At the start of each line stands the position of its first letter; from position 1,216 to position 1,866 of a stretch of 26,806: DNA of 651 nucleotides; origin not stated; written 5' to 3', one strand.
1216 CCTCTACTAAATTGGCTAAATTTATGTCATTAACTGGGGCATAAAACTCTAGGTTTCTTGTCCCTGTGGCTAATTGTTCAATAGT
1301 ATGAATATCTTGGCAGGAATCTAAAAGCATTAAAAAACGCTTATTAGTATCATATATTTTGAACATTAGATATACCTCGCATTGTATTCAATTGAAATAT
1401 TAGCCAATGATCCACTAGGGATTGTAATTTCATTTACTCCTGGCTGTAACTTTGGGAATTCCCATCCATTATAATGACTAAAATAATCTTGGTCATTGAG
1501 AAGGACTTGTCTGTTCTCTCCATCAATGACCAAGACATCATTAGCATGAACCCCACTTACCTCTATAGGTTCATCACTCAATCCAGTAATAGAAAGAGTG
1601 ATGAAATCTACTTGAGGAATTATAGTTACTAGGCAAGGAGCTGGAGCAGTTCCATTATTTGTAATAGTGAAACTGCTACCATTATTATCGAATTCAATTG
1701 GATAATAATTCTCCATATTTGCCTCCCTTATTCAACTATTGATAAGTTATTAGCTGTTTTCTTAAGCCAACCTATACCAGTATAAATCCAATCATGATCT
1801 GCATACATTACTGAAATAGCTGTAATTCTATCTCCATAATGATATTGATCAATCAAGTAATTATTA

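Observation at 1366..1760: The distal tail protein appears split: the N-domain is fused to the giant ORF and the C-domain is a separate 116-aa gene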

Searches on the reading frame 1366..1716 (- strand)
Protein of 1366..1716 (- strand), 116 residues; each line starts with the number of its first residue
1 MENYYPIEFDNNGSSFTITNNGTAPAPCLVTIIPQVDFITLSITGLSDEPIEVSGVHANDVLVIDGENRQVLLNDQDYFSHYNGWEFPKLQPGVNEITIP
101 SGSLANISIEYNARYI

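Call 5: search_protein_families(library=pfam, proteins=[window:1366-1716:-], max_evalue=1)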
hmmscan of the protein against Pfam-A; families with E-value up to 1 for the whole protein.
window:1366-1716:- (116 aa): 2 families
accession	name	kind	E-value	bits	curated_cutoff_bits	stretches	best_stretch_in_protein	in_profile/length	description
PF22768.1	SPP1_Dit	-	7.8e-12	45.7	25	1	21-115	1-97/97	Siphovirus-type tail component, C-terminal domain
PF16758.11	UL141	-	0.2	11.8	35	1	58-91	39-72/191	Herpes-like virus membrane glycoprotein UL141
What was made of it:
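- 1366..1716 (-): Stand-alone Dit C-terminal (galectin-type) domain protein, 116 aa. PF22768 E 7.8e-12, above cut-off (call 5).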

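Call 6: search_protein_families(library=phrogs, proteins=[window:1366-1716:-], max_evalue=0.1)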
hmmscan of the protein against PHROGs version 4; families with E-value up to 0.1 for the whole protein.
window:1366-1716:- (116 aa): 6 families
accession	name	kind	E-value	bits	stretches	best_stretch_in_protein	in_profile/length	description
phrog_33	-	tail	6.3e-21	76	1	9-116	174-278/651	distal tail protein Dit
phrog_202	-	tail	9.7e-14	52.1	1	57-115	459-522/523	distal tail protein Dit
phrog_5577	-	tail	2.1e-05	25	1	14-99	191-276/295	minor tail protein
phrog_12552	-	tail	0.0024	18.6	1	57-115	144-205/206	tail protein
phrog_14417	-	tail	0.015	14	1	15-44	268-298/1005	tail fiber protein; host specificity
phrog_31951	-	unknown function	0.091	13.8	0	52-99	105-152/173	-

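Call 9: search_dna_similar(query=window:1366-1716:-, collection=phages, mode=protein, max_evalue=0.001, max_rows=25)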
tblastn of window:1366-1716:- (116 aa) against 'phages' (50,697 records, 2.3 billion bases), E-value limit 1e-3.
Records with a match: 8; places in all: 8; records where one place covers at least 80% of the query: 8.
Best place of each record, by identity: <60% 8.
By first word of the organism name: Clostridium 2; Geobacillus 2; Bacillus 2; Bacteriophage 2.
By host as written in the record: Clostridium perfringens SM101 2; Geobacillus sp. 6k51 2; Bacillus sp. 6k512 2; - 2.
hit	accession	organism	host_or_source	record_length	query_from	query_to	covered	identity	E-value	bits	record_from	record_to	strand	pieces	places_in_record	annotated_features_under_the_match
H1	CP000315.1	Clostridium phage phiSM101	Clostridium perfringens SM101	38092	12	116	91%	36.2%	9e-14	71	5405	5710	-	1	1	conserved hypothetical protein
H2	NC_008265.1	Clostridium phage phiSM101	Clostridium perfringens SM101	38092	12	116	91%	36.2%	9e-14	71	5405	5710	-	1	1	tail family protein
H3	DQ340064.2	Geobacillus phage GBSV1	Geobacillus sp. 6k51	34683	17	116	86%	34.7%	6e-7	52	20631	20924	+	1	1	hypothetical protein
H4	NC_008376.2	Geobacillus phage GBSV1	Geobacillus sp. 6k51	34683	17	116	86%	34.7%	6e-7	52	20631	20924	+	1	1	distal tail protein Dit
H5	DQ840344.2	Bacillus phage 1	Bacillus sp. 6k512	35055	17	116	86%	34.7%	6e-7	52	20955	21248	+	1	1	hypothetical protein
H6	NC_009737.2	Bacillus phage 1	Bacillus sp. 6k512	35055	17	116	86%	34.7%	6e-7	52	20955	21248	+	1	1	distal tail protein Dit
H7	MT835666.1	Bacteriophage sp.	human fecal samples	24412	7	116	95%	30.0%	5e-6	49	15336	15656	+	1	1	record has no annotation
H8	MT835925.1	Bacteriophage sp.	human fecal samples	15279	22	116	82%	24.2%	8e-6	49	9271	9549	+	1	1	record has no annotation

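Call 11: get_annotated_region(hit=H2, flank=9000)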
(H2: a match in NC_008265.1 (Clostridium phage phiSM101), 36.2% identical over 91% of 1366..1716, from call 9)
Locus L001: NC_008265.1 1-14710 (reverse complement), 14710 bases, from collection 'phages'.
description: Clostridium phage phiSM101, complete genome.
organism: Clostridium phage phiSM101 (NCBI taxid 396359)
taxonomy: Viruses; Duplodnaviria; Heunggongvirae; Uroviricota; Caudoviricetes
host: Clostridium perfringens SM101; source: -; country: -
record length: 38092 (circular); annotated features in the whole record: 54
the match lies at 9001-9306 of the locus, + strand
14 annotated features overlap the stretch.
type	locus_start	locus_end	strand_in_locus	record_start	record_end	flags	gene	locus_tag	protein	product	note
CDS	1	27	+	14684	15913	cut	-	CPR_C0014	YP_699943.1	portal protein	identified by match to protein family HMM PF04860; match to protein family HMM TIGR01537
CDS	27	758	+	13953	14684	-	clpP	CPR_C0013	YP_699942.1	head maturation protease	identified by match to protein family HMM PF00574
CDS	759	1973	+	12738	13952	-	-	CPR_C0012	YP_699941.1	major head protein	identified by match to protein family HMM PF05065; match to protein family HMM TIGR01554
CDS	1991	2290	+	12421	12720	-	-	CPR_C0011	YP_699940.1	head-tail adaptor Ad1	identified by match to protein family HMM TIGR01560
CDS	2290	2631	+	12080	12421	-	-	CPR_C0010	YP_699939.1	head closure Hc1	identified by match to protein family HMM TIGR01563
CDS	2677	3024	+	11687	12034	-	-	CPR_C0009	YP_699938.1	DUF4064 domain-containing protein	similar to Methanobacterium (2621593)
CDS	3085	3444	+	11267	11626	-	-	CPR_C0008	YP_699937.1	protein, HK97 gp10 family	identified by match to protein family HMM TIGR01725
CDS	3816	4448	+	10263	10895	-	-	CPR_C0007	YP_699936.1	major tail protein, phi13 family subfamily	identified by match to protein family HMM TIGR01603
CDS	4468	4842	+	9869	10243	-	-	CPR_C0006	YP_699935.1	RNA polymerase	identified by glimmer; putative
CDS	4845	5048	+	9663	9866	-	-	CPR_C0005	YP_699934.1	hypothetical protein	identified by glimmer; putative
CDS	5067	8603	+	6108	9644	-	-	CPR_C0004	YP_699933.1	tail length tape measure protein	identified by match to protein family HMM TIGR01760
CDS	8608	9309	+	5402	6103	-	-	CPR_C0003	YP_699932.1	tail family protein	-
CDS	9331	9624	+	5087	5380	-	-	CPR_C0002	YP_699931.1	hypothetical protein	identified by glimmer; putative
CDS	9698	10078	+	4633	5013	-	-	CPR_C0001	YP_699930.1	hypothetical protein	identified by similarity to PIR:A97132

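Call 12: get_annotated_region(hit=H7, flank=12000)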
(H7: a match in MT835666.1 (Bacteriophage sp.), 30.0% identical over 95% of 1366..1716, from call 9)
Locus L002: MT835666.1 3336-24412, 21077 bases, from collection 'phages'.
description: UNVERIFIED: Bacteriophage sp. clone scaffold_400 genomic sequence.
organism: Bacteriophage sp. (NCBI taxid 38018)
taxonomy: Viruses
host: -; source: human fecal samples; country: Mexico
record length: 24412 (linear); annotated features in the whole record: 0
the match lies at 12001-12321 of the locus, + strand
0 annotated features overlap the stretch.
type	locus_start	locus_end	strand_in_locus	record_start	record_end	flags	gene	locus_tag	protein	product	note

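Call 14: find_homologous_proteins(query=window:1366-1716:-, max_evalue=0.001)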
Query window:1366-1716:- (116 aa): 156 proteins with E <= 0.001 among 162 candidates; the best 120 are listed.
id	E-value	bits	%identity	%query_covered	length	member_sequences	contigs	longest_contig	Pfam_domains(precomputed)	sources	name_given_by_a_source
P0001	7.0e-69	247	95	100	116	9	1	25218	PF22768.2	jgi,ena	-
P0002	6.9e-55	202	79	100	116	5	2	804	PF22768.2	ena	-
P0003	2.6e-48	181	72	100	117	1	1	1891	PF22768.2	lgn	-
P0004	3.9e-48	180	72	100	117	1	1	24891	PF22768.2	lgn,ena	-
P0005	5.8e-48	180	72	100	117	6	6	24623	PF22768.2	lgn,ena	-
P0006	9.1e-48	179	69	98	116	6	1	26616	PF22768.2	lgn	-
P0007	9.8e-48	179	70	99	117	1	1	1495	PF22768.2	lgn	-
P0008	1.4e-47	178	72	100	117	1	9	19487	PF22768.2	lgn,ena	-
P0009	1.9e-47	178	72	100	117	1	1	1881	PF22768.2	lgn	-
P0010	1.9e-47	178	71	100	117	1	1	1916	PF22768.2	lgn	-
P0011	2.8e-47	177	72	100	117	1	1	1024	PF22768.2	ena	-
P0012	2.8e-47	177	71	100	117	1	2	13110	PF22768.2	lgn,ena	-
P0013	3.6e-47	177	72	100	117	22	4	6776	PF22768.2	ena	-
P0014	5.4e-47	176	72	100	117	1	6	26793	PF22768.2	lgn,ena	-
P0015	5.5e-47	176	72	100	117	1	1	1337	PF22768.2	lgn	-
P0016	7.5e-47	176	72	100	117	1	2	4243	PF22768.2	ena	-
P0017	1.3e-46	175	68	100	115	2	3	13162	PF22768.2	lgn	-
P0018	1.6e-46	175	69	99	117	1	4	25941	PF22768.2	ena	-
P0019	1.8e-46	175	68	99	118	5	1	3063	PF22768.2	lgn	-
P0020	1.8e-46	175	70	100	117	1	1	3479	PF22768.2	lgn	-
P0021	2.0e-46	175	69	100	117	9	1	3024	PF22768.2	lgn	-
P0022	2.4e-46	174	68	99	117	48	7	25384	PF22768.2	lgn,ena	-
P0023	2.6e-46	174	71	100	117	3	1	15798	PF22768.2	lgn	-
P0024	2.6e-46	174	67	100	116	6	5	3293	PF22768.2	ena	-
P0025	3.2e-46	174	71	99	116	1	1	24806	PF22768.2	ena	-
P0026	3.8e-46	174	66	99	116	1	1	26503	PF22768.2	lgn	-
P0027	5.3e-46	173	66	100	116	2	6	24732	PF22768.2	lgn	-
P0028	6.2e-46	173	70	99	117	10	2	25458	PF22768.2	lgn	-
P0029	1.3e-45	172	65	99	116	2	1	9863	PF22768.2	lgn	-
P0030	1.4e-45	172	69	100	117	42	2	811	PF22768.2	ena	-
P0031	1.4e-45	172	69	99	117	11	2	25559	PF22768.2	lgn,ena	-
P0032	1.5e-45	172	68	99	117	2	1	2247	PF22768.2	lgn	-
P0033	1.7e-45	172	69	99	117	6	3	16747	PF22768.2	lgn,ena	-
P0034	5.6e-45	170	67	100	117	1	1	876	PF22768.2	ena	-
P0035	5.8e-45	170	68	100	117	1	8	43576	PF22768.2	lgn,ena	-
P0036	5.9e-45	170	68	99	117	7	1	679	PF22768.2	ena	-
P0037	1.1e-44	169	65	99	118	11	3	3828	PF22768.2,PF20753.3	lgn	-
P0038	1.3e-44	169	67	100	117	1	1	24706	PF22768.2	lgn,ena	-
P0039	1.7e-44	168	65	99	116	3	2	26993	PF22768.2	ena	-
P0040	2.5e-44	168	62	99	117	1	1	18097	PF22768.2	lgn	-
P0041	4.5e-44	167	65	99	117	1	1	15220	PF22768.2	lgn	-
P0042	5.4e-44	167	68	99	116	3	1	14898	PF22768.2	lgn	-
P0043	1.1e-43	166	64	99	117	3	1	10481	PF22768.2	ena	-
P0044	1.3e-43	166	67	99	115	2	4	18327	PF22768.2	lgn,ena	-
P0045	1.4e-43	165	66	99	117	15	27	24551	PF22768.2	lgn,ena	-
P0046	1.5e-43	165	64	100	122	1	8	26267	PF22768.2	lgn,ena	-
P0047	1.5e-43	165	64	100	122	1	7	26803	PF22768.2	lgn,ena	-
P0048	1.5e-43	165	67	99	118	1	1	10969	PF22768.2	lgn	-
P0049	1.5e-43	165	66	99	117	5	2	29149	PF22768.2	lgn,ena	-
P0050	1.6e-43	165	63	99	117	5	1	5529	PF22768.2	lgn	-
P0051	2.3e-43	165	64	99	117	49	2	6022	PF22768.2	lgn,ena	-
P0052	3.2e-43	164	65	100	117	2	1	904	PF22768.2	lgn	-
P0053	3.2e-43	164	64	99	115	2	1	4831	PF22768.2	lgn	-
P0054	3.7e-43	164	64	99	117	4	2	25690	PF22768.2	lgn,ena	-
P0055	6.5e-43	163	66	100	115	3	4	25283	PF22768.2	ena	-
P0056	6.9e-43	163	64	99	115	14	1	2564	PF22768.2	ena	-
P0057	7.0e-43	163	66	99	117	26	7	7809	PF22768.2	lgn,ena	-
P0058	9.4e-43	163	65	99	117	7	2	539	PF22768.2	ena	-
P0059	1.0e-42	163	65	99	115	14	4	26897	PF22768.2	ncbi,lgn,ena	-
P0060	1.1e-42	163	62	100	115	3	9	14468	PF22768.2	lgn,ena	-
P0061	1.2e-42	162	63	100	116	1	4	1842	PF22768.2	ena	-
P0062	1.6e-42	162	64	98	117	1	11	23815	PF22768.2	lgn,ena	-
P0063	2.5e-42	161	64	100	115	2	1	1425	PF22768.2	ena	-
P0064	2.7e-42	161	63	99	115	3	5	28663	PF22768.2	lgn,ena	-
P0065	2.7e-42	161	64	99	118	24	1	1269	PF22768.2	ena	-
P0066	5.2e-42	160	65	99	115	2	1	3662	PF22768.2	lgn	-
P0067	6.7e-42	160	61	100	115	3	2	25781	PF22768.2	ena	-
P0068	1.0e-41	159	64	100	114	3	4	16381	PF22768.2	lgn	-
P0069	1.2e-41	159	62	99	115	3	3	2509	PF22768.2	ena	-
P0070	1.3e-41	159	63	100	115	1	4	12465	PF22768.2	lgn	-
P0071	2.7e-41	158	62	99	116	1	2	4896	PF22768.2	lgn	-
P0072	2.8e-41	158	64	99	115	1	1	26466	PF22768.2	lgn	-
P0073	3.4e-41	158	65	98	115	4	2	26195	PF22768.2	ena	-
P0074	3.4e-41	158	61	99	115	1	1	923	PF22768.2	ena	-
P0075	3.8e-41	158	61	97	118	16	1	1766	PF22768.2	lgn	-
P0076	7.3e-41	157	61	98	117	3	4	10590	PF22768.2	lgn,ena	-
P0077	7.6e-41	157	62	99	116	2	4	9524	PF22768.2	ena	-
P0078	7.6e-41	157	60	97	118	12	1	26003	PF22768.2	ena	-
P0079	9.2e-41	156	62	99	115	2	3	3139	PF22768.2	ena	-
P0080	1.1e-40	156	62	99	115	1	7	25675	PF22768.2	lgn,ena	-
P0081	1.4e-40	156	63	99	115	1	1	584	PF22768.2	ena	-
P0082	1.5e-40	156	62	99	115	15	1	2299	PF22768.2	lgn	-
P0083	1.5e-40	156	62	98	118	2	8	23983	PF22768.2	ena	-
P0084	1.6e-40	156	62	97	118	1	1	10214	PF22768.2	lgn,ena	-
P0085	1.9e-40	155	61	98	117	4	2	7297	PF22768.2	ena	-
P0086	1.9e-40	155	62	98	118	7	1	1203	PF22768.2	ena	-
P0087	1.9e-40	155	62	99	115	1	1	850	PF22768.2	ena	-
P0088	2.1e-40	155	61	97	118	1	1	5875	PF22768.2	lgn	-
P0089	2.3e-40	155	60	99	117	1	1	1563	PF22768.2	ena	-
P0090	3.0e-40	155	63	99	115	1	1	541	PF22768.2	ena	-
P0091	4.0e-40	154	59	97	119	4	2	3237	PF22768.2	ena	-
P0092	4.1e-40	154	61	98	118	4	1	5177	PF22768.2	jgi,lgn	jgi:phage-related protein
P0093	4.5e-40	154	62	100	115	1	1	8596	PF22768.2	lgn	-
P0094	4.6e-40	154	62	97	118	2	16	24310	PF22768.2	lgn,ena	-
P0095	5.6e-40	154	63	99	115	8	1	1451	PF22768.2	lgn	-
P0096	8.2e-40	153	61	97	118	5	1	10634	PF22768.2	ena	-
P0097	8.6e-40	153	60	100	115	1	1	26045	PF22768.2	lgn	-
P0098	8.7e-40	153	60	99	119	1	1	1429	PF22768.2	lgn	-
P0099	8.8e-40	153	59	99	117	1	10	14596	PF22768.2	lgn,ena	-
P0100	9.2e-40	153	62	97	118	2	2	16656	PF22768.2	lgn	-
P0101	9.9e-40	153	61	98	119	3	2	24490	PF22768.2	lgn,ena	-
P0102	1.0e-39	153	61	99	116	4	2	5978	PF22768.2,PF20753.3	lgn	-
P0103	1.0e-39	153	59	99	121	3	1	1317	PF22768.2,PF20753.3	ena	-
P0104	1.2e-39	153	62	99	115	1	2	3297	PF22768.2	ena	-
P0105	2.2e-39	152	59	98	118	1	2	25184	PF22768.2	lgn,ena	-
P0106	2.6e-39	152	60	97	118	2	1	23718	PF22768.2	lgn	-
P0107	2.6e-39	152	62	97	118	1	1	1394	PF22768.2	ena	-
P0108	2.6e-39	152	60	98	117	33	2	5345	PF22768.2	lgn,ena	-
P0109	2.7e-39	152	61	99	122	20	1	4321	PF22768.2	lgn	-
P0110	2.9e-39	151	61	97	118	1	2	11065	PF22768.2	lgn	-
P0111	4.6e-39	151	61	97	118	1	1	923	PF22768.2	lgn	-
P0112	5.4e-39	151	60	99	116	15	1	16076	PF22768.2,PF20753.3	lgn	-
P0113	5.7e-39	151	60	99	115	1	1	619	PF22768.2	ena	-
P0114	5.8e-39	150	64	98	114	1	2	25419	PF22768.2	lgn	-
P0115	6.2e-39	150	62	97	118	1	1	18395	PF22768.2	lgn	-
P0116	6.4e-39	150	60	99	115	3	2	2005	PF22768.2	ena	-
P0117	8.6e-39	150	60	97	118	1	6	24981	PF22768.2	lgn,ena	-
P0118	1.0e-38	150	60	97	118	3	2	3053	PF22768.2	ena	-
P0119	1.0e-38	150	60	99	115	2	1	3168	PF22768.2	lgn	-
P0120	1.1e-38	150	61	97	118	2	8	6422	PF22768.2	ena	-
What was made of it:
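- Checked: 156 homologues of the 116-aa protein were found; the 120 listed are 114-122 aa and carry PF22768 (call 14).
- Conservation: 156 homologues, the 120 listed being 114-122 aa (call 14).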

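Call 16: find_encoding_contigs(protein=P0035, flank=10000, max_places=3)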
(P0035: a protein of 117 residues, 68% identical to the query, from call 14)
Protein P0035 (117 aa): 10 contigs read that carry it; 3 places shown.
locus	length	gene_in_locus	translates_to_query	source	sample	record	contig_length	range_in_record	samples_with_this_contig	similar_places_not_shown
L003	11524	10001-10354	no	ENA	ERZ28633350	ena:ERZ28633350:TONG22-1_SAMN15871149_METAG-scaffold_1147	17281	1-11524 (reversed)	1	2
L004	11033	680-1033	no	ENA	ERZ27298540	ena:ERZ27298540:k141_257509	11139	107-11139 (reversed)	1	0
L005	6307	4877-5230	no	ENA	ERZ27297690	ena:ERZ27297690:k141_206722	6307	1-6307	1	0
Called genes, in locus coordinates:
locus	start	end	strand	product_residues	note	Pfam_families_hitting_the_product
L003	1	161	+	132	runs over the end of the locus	PF11367:Tail_completion_gp17 (weak)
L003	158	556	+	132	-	PF06199:Phage_tail_2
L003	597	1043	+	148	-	-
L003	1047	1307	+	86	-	-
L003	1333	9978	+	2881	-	-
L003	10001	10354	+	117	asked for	PF22768:SPP1_Dit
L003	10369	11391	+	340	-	PF06605:Prophage_tail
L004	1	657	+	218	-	?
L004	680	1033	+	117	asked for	PF22768:SPP1_Dit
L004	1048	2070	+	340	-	PF06605:Prophage_tail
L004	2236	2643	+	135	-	-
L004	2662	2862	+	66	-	-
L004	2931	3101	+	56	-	-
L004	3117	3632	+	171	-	PF07463:NUMOD4, PF22083:I-HmuI_NUMOD-like (weak)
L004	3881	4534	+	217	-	-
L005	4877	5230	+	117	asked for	PF22768:SPP1_Dit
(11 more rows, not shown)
